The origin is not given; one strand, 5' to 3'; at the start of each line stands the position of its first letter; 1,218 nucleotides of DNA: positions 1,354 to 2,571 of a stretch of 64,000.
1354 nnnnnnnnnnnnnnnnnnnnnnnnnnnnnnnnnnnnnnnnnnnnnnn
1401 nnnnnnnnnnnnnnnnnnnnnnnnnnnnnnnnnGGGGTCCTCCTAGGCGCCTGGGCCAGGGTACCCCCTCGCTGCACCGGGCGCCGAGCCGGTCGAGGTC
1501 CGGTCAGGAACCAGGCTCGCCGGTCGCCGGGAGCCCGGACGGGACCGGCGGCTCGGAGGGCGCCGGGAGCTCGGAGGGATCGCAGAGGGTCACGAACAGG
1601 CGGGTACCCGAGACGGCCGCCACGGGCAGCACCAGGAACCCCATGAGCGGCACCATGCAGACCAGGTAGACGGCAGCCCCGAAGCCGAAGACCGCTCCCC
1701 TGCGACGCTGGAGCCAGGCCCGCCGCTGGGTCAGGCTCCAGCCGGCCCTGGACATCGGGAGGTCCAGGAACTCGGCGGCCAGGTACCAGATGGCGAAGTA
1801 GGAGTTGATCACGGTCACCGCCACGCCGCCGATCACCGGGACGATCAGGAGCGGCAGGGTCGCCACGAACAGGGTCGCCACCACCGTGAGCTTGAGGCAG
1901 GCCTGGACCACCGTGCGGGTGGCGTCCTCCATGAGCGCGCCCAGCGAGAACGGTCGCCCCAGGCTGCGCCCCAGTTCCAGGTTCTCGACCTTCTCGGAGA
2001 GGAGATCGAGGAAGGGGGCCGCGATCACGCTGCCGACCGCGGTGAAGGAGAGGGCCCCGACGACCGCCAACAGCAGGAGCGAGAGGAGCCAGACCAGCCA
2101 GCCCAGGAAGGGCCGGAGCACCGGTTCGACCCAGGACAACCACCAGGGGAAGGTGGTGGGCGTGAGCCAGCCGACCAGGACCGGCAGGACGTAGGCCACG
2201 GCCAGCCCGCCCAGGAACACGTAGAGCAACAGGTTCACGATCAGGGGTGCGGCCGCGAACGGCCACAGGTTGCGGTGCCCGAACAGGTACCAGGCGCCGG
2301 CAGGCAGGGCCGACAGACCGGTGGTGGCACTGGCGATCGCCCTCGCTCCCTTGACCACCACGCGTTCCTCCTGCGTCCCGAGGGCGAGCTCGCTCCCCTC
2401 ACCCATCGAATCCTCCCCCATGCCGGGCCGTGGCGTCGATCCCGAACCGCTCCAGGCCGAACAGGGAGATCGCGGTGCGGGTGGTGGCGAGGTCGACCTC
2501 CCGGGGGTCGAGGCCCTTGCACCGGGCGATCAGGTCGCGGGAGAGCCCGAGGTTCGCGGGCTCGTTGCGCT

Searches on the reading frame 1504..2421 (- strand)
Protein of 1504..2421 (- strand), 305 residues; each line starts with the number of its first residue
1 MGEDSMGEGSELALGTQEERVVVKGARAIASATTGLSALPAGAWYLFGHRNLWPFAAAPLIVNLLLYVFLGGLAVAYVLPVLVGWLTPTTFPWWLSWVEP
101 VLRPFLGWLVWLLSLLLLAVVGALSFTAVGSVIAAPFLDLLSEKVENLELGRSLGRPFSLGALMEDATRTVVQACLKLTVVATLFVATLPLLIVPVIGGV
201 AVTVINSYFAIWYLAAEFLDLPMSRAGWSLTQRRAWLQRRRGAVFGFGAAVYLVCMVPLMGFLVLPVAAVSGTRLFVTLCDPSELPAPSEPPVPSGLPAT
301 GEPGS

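Call 23: search_protein_families(library=pfam, proteins=[window:1504-2421:-], max_evalue=0.00001)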
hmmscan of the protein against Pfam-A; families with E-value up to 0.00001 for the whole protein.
window:1504-2421:- (305 aa): 1 family
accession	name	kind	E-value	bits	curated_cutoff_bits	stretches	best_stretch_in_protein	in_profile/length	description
PF07264.17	EI24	-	4e-37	128.7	32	1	43-266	5-199/199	Sulfate transporter CysZ/Etoposide-induced protein 2.4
